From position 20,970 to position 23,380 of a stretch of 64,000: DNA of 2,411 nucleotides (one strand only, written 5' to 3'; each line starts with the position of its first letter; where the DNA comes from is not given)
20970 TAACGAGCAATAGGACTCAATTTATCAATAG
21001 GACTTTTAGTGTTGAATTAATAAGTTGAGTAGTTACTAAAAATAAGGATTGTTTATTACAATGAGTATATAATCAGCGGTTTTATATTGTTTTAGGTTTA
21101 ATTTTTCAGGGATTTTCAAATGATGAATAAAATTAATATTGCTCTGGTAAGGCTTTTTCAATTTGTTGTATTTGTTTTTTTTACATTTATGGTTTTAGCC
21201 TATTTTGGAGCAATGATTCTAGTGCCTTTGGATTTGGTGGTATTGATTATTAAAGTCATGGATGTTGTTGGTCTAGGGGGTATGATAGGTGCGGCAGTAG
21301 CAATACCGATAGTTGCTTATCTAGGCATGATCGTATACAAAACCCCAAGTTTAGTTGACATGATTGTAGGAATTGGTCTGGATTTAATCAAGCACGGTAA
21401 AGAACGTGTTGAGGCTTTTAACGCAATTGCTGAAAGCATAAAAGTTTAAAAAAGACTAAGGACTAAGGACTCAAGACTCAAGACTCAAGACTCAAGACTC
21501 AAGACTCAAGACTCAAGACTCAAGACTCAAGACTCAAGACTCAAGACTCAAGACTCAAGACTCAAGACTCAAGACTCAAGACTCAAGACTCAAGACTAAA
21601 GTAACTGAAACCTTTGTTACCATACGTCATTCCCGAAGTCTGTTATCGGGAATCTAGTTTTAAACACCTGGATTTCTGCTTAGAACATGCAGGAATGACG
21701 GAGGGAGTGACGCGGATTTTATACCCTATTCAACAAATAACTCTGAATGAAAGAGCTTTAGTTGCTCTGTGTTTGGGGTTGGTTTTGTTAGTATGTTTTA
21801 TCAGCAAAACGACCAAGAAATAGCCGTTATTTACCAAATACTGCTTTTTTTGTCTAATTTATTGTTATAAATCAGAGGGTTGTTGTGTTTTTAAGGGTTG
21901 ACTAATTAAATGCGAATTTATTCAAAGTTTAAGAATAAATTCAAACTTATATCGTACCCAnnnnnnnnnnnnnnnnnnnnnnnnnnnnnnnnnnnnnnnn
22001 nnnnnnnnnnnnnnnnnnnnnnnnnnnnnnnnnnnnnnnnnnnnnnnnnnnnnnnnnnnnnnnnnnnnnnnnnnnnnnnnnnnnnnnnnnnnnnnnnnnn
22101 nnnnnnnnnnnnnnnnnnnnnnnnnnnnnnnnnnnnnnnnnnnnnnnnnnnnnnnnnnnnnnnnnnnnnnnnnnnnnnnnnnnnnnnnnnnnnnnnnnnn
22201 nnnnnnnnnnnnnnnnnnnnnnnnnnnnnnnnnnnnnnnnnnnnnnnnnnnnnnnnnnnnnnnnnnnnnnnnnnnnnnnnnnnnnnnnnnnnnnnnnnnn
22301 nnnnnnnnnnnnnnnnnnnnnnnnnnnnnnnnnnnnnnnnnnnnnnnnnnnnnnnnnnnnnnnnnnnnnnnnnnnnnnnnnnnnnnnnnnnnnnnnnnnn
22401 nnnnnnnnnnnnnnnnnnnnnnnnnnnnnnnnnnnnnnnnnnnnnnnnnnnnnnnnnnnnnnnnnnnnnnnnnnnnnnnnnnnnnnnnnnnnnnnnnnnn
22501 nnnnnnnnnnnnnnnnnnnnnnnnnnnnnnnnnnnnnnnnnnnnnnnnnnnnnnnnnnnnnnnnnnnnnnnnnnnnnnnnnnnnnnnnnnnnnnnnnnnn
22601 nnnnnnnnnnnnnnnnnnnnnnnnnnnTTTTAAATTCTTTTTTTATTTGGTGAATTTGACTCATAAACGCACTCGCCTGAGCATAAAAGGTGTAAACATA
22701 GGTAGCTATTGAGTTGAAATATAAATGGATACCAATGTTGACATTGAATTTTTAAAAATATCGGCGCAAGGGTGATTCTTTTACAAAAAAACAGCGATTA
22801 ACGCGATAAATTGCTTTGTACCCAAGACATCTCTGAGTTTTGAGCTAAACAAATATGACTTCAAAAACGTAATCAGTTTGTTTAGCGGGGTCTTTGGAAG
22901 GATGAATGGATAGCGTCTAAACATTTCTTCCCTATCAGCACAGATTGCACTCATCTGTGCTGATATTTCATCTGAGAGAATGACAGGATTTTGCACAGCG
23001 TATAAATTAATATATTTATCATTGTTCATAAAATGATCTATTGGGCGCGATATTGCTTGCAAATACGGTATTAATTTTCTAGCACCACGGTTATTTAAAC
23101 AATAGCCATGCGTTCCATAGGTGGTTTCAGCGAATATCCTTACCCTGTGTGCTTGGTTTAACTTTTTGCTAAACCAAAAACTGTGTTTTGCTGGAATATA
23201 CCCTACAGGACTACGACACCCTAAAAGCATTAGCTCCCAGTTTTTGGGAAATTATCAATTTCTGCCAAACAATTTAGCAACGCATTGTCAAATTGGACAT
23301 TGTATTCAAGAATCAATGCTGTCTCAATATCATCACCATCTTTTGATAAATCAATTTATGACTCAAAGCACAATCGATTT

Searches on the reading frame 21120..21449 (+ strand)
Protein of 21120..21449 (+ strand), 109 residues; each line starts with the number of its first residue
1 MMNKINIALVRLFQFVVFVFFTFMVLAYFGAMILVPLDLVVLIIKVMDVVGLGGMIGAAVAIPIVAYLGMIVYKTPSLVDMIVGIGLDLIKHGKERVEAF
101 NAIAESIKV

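Call 23: find_encoding_contigs(protein=window:21120-21449:+, flank=10000, max_places=10)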
Protein window:21120-21449:+ (109 aa): no gene with exactly this product is on record in the collection.

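Call 89: search_protein_families(library=pfam, proteins=[window:21120-21449:+])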
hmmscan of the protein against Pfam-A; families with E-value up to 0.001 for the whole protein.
window:21120-21449:+ (109 aa): 0 families

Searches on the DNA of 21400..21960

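Call 41: search_rna_families(source=window, start=21400, end=21960, threshold=evalue, max_evalue=10)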
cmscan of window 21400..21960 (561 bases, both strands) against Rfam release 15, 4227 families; matches with E-value up to 10: 9.
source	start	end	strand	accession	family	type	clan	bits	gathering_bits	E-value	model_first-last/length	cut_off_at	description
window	21516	21602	-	RF03818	MIR7994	Gene; miRNA;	-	23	100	0.06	1-90/90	no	MIR7994 microRNA precursor family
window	21487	21591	-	RF03712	MIR6450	Gene; miRNA;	-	21.2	70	0.13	1-107/107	no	MIR6450 microRNA precursor family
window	21510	21602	-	RF00804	mir-240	Gene; miRNA;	-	19.8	67.5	0.49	1-99/99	no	mir-240 microRNA precursor family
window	21543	21598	-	RF00966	mir-676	Gene; miRNA;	-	18.5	61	0.4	1-73/73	no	mir-676 microRNA precursor family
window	21487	21542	-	RF00966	mir-676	Gene; miRNA;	-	18.3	61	0.46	1-73/73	no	mir-676 microRNA precursor family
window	21470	21566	-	RF03616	MIR1888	Gene; miRNA;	-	16.9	72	2.6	1-101/101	no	MIR1888 microRNA precursor family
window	21914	21959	-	RF00207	K10_TLS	Cis-reg;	-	14.8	43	6.7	1-48/48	no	K10 transport/localisation element (TLS)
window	21467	21559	-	RF01044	mir-345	Gene; miRNA;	-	13.3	65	8.5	1-91/91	no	mir-345 microRNA precursor family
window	21816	21849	-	RF02634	EF3314_EF3315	Gene; sRNA;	-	12.8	100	2.4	108-141/141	no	Enterococcus sRNA EF3314_EF3315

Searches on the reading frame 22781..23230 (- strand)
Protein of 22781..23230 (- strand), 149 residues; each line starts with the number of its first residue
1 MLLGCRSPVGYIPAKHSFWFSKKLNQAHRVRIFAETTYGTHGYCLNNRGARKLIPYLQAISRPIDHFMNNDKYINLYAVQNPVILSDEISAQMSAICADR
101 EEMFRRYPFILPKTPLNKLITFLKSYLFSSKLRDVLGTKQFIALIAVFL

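Call 89: search_protein_families(library=pfam, proteins=[window:22781-23230:-])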
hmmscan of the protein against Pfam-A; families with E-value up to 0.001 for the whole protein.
window:22781-23230:- (149 aa): 1 family
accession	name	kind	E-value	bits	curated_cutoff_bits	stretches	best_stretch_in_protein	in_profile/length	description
PF01755.23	Glyco_transf_25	-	7.7e-06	26.4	24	1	18-68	149-199/199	Glycosyltransferase family 25 (LPS biosynthesis protein)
